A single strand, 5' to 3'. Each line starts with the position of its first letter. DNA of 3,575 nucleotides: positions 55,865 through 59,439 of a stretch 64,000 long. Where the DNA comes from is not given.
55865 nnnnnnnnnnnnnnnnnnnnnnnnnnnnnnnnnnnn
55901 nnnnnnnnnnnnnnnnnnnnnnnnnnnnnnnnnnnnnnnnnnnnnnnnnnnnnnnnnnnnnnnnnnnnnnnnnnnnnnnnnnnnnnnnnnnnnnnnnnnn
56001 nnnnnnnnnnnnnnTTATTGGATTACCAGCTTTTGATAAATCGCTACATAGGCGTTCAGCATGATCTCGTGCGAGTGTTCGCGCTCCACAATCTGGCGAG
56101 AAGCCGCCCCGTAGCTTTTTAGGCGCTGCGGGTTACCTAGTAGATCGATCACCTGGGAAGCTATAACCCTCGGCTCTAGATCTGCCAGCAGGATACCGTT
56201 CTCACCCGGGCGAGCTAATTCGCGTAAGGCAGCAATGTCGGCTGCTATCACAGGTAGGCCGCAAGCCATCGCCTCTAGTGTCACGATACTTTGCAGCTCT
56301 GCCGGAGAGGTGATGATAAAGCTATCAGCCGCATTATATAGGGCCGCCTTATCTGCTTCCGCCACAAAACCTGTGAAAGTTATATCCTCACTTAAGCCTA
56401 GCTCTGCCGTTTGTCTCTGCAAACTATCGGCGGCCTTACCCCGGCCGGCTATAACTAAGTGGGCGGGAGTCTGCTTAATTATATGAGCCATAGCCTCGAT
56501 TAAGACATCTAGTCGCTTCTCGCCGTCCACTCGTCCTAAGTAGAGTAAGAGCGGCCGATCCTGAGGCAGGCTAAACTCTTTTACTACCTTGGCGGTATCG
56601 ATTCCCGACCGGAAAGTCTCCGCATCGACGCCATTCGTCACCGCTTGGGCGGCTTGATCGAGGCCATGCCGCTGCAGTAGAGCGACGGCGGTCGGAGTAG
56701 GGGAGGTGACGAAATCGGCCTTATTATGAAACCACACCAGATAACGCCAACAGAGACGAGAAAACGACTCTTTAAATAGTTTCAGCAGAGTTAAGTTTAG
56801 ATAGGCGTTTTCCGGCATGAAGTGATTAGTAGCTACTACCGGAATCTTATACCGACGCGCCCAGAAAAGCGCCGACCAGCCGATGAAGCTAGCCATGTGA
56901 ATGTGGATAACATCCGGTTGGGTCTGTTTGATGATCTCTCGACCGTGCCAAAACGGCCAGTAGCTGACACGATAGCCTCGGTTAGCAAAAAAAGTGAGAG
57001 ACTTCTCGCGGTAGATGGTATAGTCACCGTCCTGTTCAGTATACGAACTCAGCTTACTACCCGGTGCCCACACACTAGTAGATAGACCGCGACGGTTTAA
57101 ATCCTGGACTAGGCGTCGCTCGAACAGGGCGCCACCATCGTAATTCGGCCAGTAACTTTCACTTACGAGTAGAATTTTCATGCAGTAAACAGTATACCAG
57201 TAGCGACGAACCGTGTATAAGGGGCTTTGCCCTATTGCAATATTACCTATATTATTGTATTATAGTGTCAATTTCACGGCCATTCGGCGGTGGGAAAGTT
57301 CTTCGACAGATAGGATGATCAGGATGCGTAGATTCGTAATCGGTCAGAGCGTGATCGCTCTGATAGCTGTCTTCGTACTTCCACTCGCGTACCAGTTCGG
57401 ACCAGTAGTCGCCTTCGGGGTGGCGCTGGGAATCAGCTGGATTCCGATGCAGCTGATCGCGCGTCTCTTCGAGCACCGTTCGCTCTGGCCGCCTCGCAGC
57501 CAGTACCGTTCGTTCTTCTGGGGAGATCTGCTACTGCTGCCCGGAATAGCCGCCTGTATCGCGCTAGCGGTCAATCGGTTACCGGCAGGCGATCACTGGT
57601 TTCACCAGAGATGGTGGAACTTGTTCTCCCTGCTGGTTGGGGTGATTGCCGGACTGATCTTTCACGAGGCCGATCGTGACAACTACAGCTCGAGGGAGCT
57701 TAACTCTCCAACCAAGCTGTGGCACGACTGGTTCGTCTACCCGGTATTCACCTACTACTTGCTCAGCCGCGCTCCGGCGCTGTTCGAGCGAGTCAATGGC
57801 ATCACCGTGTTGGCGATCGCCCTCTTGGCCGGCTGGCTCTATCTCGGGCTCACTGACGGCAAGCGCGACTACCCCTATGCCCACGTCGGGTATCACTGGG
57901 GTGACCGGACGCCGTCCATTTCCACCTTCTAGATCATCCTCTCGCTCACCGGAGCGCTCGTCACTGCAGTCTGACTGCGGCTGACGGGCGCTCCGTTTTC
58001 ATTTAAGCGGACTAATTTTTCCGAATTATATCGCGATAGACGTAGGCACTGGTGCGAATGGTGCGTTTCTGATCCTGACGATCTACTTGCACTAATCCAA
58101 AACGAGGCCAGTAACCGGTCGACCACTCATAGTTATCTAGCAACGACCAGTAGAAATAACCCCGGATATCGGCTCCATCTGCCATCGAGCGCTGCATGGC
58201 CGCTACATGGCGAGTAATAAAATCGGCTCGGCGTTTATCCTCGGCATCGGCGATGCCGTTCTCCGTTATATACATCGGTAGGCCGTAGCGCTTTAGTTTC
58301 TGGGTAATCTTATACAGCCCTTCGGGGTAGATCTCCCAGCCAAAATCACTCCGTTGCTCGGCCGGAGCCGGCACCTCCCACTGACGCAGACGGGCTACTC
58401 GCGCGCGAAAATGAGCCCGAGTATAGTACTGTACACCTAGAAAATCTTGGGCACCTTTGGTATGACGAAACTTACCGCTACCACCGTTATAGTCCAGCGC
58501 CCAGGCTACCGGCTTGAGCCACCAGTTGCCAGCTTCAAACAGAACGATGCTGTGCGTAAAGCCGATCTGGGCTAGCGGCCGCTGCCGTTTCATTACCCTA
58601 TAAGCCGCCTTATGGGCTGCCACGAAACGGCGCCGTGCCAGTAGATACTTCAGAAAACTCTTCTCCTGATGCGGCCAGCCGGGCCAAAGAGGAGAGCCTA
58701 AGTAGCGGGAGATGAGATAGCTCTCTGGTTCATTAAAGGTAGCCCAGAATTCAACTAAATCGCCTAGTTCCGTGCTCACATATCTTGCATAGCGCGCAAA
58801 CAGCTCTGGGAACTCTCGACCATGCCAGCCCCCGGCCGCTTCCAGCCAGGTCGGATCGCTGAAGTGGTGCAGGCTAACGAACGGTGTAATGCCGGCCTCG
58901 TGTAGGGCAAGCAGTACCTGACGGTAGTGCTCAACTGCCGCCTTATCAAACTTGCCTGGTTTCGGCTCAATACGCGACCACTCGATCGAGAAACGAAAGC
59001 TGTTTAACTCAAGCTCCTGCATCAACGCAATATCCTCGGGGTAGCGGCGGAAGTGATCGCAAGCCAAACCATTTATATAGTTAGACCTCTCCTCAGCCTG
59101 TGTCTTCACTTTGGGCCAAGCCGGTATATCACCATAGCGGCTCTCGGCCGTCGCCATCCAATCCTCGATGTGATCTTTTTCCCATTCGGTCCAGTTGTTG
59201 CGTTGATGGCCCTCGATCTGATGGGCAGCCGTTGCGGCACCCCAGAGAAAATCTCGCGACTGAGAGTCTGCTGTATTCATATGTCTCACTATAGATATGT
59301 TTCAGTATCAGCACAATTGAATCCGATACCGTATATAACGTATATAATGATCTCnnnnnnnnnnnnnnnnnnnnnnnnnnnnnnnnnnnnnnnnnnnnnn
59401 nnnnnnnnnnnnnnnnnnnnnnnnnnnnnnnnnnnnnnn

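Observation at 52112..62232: Cell-surface polysaccharide locus: QxxRW processive GT2 synthase plus GH1 plus GH-like plus two GT4 plus a beta-helix surface protein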

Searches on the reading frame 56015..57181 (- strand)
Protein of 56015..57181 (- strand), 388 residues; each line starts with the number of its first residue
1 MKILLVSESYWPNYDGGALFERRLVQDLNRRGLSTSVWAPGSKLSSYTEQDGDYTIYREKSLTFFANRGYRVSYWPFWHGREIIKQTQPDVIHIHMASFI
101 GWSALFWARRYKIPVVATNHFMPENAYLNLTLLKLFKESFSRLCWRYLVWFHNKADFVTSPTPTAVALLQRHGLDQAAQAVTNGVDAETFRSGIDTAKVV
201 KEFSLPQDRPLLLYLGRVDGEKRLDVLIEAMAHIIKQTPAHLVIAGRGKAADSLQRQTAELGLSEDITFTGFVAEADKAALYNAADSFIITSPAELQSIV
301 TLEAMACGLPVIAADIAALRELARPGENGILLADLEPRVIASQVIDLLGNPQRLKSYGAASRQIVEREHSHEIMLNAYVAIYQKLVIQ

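Call 3: search_protein_families(library=pfam, proteins=[window:56015-57181:-], max_evalue=0.01)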
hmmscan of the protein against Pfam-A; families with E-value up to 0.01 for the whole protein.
window:56015-57181:- (388 aa): 7 families
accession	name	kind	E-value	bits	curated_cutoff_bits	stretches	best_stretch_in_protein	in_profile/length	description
PF00534.26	Glycos_transf_1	-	3.6e-36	124.7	26.4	1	201-363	7-171/172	Glycosyl transferases group 1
PF13692.12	Glyco_trans_1_4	-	3.7e-35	121.7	27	1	210-350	2-142/142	Glycosyl transferases group 1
PF13439.12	Glyco_transf_4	-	9.3e-28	97.8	28.5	1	22-188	9-169/170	Glycosyltransferase Family 4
PF13579.12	Glyco_trans_4_4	-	8.9e-15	55.8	29.7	1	22-181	8-154/158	Glycosyl transferase 4-like domain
PF13524.12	Glyco_trans_1_2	-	5e-09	36.7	25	1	241-372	16-136/144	Glycosyl transferase-like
PF20706.3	GT4-conflict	-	2.5e-08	33.7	26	1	182-314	169-311/385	Family 4 Glycosyltransferase in conflict systems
PF13477.12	Glyco_trans_4_2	-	0.00011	22.9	23.4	1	81-120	67-107/139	Glycosyl transferase 4-like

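Call 4: search_protein_families(library=ncbifam, proteins=[window:56015-57181:-], max_evalue=0.01)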
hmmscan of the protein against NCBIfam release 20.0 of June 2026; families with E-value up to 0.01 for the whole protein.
window:56015-57181:- (388 aa): 42 families (the best 25 are shown)
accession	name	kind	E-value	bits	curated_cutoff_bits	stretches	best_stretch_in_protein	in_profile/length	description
NF053787.1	GlcN_PG_synth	equivalog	2.5e-36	125.3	480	1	30-386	31-360/361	N-acetylglucosaminyl phosphatidylglycerol synthase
TIGR04063.1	stp3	hypoth_equivalog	2e-34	119.1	442.05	1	82-386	86-396/397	TIGR04063 family PEP-CTERM/XrtA system glycosyltransferase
TIGR03088.1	stp2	hypoth_equivalog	1.5e-31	109.8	409.05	1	178-385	162-373/374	TIGR03088 family PEP-CTERM/XrtA system glycosyltransferase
TIGR03449.1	mycothiol_MshA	equivalog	2e-29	102.8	462.5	1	88-384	102-402/406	D-inositol-3-phosphate glycosyltransferase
TIGR03999.1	thiol_BshA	equivalog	1.3e-28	100.1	273.7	1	82-386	78-374/375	N-acetyl-alpha-D-glucosaminyl L-malate synthase BshA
NF041876.1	EPS_EpsE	equivalog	2.3e-27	96.3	400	1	183-372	193-383/389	exopolysaccharide biosynthesis GT4 family glycosyltransferase EpsE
TIGR04157.1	glyco_rSAM_CFB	subfamily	8.3e-25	87.6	400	1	178-382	195-406/406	TIGR04157 family glycosyltransferase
NF038295.1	EPS_HpsP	equivalog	5.1e-24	85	550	1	89-386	93-388/388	hormogonium polysaccharide biosynthesis glycosyltransferase HpsP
TIGR02149.1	glgA_Coryne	subfamily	4.6e-23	82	302.4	1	178-386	171-391/391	glycogen synthase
NF049988.1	MGlcDAGSynMgs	equivalog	6.2e-22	78.5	400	1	1-386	1-388/398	alpha-monoglucosyldiacylglycerol synthase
NF046085.1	XrtY_assoc_Gly1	equivalog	3.2e-21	75.6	400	1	82-386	91-385/387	XrtY-associated glycosyltransferase XYAG1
NF053513.1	Gtran_IagA_BgsA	equivalog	3.3e-21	75.7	460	1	87-337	42-288/333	LTA glycolipid anchor biosynthesis glycosyltransferase, IagA/BgsA family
TIGR04047.1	MSMEG_0565_glyc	hypoth_equivalog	3.5e-21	75.7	259.85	1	171-383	154-372/373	MSMEG_0565 family glycosyltransferase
NF047684.1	TeichurnBiosyTuaC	equivalog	5.5e-18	65.1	550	1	86-371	106-375/391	teichuronic acid biosynthesis protein TuaC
NF041010.1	glycosy_Agl16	equivalog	9.3e-18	64.2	575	1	179-337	159-307/352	glycosylation protein Agl16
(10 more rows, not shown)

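Call 29: search_solved_structures(query=window:56015-57181:-, max_evalue=0.001)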
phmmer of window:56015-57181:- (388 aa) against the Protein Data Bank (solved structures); distinct sequences matched with E-value up to 0.001: 76 (the best 60 are shown).
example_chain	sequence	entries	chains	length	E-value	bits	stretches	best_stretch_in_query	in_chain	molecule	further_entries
6kih_A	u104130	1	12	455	6.7e-20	74.5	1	155-374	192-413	Tll1590 protein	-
2jjm_A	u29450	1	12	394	1.1e-16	63.9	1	176-384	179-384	GLYCOSYL TRANSFERASE, GROUP 1 FAMILY PROTEIN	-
3mbo_A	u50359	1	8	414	1.3e-16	63.7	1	176-384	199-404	Glycosyltransferase, group 1 family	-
3c4q_A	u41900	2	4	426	2.4e-15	59.6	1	89-352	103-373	Predicted glycosyltransferases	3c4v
3c48_A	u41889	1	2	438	2.6e-15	59.5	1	89-352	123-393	Predicted glycosyltransferases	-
4n9w_A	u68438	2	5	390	7.2e-15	58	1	26-367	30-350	GDP-mannose-dependent alpha-(1-2)-phosphatidylinositol mannosyltransferase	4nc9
2gej_A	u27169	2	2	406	8.3e-15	57.8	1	26-367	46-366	PHOSPHATIDYLINOSITOL MANNOSYLTRANSFERASE (PimA)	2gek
3oka_A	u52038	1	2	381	1.4e-14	57.1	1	179-379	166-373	GDP-mannose-dependent alpha-(1-6)-phosphatidylinositol monomannoside mannosyltransferase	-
3okc_A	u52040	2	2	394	1.5e-14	57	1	179-379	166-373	GDP-mannose-dependent alpha-(1-6)-phosphatidylinositol monomannoside mannosyltransferase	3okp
6n1x_A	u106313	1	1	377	6.5e-13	51.5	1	180-385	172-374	Glycosyltransferase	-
6d9t_A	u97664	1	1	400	7.6e-13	51.3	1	180-385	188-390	Glycosyl transferase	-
5d00_A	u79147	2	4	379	1.5e-12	50.4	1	176-385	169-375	N-acetyl-alpha-D-glucosaminyl L-malate synthase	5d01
4xso_B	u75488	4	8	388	1.7e-12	50.1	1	136-376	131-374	Alr3699 protein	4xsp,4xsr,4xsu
6tvp_A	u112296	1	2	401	1.4e-11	47.1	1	178-384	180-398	Alpha-maltose-1-phosphate synthase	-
4x6l_A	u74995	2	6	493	1.7e-08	37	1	207-382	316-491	TarM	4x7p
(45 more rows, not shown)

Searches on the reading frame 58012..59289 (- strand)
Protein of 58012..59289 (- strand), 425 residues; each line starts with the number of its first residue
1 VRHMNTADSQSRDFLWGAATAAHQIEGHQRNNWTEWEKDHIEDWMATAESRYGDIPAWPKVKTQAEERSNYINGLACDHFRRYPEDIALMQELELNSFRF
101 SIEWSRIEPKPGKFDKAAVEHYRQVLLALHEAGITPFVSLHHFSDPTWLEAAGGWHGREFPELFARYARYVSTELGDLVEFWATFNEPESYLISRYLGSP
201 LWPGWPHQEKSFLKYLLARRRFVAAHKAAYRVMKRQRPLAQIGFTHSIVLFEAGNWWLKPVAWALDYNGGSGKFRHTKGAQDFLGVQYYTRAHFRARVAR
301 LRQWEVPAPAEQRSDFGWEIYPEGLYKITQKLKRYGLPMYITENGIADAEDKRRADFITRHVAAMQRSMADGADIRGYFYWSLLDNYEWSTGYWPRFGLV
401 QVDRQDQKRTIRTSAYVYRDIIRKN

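Call 3: search_protein_families(library=pfam, proteins=[window:58012-59289:-], max_evalue=0.01)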
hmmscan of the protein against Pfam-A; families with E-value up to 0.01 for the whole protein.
window:58012-59289:- (425 aa): 3 families
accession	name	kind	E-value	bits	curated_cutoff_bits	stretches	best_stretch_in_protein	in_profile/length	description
PF00232.24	Glyco_hydro_1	-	2.9e-83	280.3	22.6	2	12-248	7-222/453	Glycosyl hydrolase family 1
PF02449.21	Glyco_hydro_42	-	0.00012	22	21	1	83-149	12-76/376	Beta-galactosidase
PF00150.24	Cellulase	-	0.00062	19.8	23.5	0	85-148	25-88/272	Cellulase (glycosyl hydrolase family 5)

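Call 4: search_protein_families(library=ncbifam, proteins=[window:58012-59289:-], max_evalue=0.01)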
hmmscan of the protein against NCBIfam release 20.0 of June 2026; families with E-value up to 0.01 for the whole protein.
window:58012-59289:- (425 aa): 8 families
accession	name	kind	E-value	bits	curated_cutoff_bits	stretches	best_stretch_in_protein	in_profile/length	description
TIGR03356.1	BGL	equivalog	2.6e-86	290.2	478.5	2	12-249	3-219/427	GH1 family beta-glucosidase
NF010036.0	PRK13511.1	subfamily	1.5e-64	218.3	610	2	11-248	6-218/469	6-phospho-beta-galactosidase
NF041004.1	Beta_gal_BgaS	equivalog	1.8e-64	218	475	1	115-424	124-465/479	beta-galactosidase BgaS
TIGR01233.1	lacG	equivalog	5.4e-51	173.9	561.2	2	12-248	6-217/472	6-phospho-beta-galactosidase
NF007356.0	PRK09852.1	subfamily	1.1e-42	146.4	623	2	12-243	6-234/474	6-phospho-beta-glucosidase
NF007158.0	PRK09593.1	subfamily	8e-40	136.9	639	2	11-235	7-228/478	6-phospho-beta-glucosidase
NF007154.0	PRK09589.1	subfamily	7.2e-38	130.5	624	2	12-187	6-176/476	6-phospho-beta-glucosidase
NF011589.0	PRK15014.1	subfamily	1.1e-34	120.5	686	2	11-189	7-180/477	6-phospho-beta-glucosidase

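Call 31: search_solved_structures(query=window:58012-59289:-, max_evalue=1e-20)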
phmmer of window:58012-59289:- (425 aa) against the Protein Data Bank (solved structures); distinct sequences matched with E-value up to 1e-20: 191 (the best 60 are shown).
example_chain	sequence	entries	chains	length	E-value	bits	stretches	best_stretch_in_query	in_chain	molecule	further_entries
6z1h_A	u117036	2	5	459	3.9e-79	269.8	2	279-425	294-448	ANCESTRAL RECONSTRUCTED GLYCOSIDASE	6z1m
1vff_A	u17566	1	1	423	5.1e-74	252.9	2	255-424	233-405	beta-glucosidase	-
8in1_A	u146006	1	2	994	9.5e-73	248.8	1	68-233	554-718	Beta-Glucosidase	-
4r27_A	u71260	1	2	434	6.5e-70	239.4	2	12-190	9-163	Glycoside hydrolase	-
6ziv_AAA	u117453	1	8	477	8.4e-64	219.3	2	279-425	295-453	Beta-glucosidase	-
25pt_A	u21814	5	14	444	9.1e-64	219.2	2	281-423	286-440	Beta-glucosidase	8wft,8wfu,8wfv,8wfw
7e5j_A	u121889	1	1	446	1e-63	219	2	281-423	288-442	Beta-glucosidase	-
8xpc_A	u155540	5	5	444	1.2e-63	218.8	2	281-423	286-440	beta-glucosidase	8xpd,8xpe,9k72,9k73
3cmj_A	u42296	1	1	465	1.5e-62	215.2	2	281-425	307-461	Beta-glucosidase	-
6yn7_A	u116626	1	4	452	3e-62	214.2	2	12-245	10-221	AHE, beta-glucosidase enzyme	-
4hz6_A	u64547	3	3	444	8.1e-62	212.7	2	281-425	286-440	Beta-glucosidase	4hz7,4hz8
6ier_A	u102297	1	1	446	1.9e-61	211.5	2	73-189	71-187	beta-glucosidase 1317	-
3ahx_A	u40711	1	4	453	1.3e-59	205.5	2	280-424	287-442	Beta-glucosidase A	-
6jfp_B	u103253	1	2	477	2.8e-59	204.4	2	282-425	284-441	beta-glucosidase 15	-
8puo_A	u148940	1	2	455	1.3e-58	202.1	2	73-245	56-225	Beta-glucosidase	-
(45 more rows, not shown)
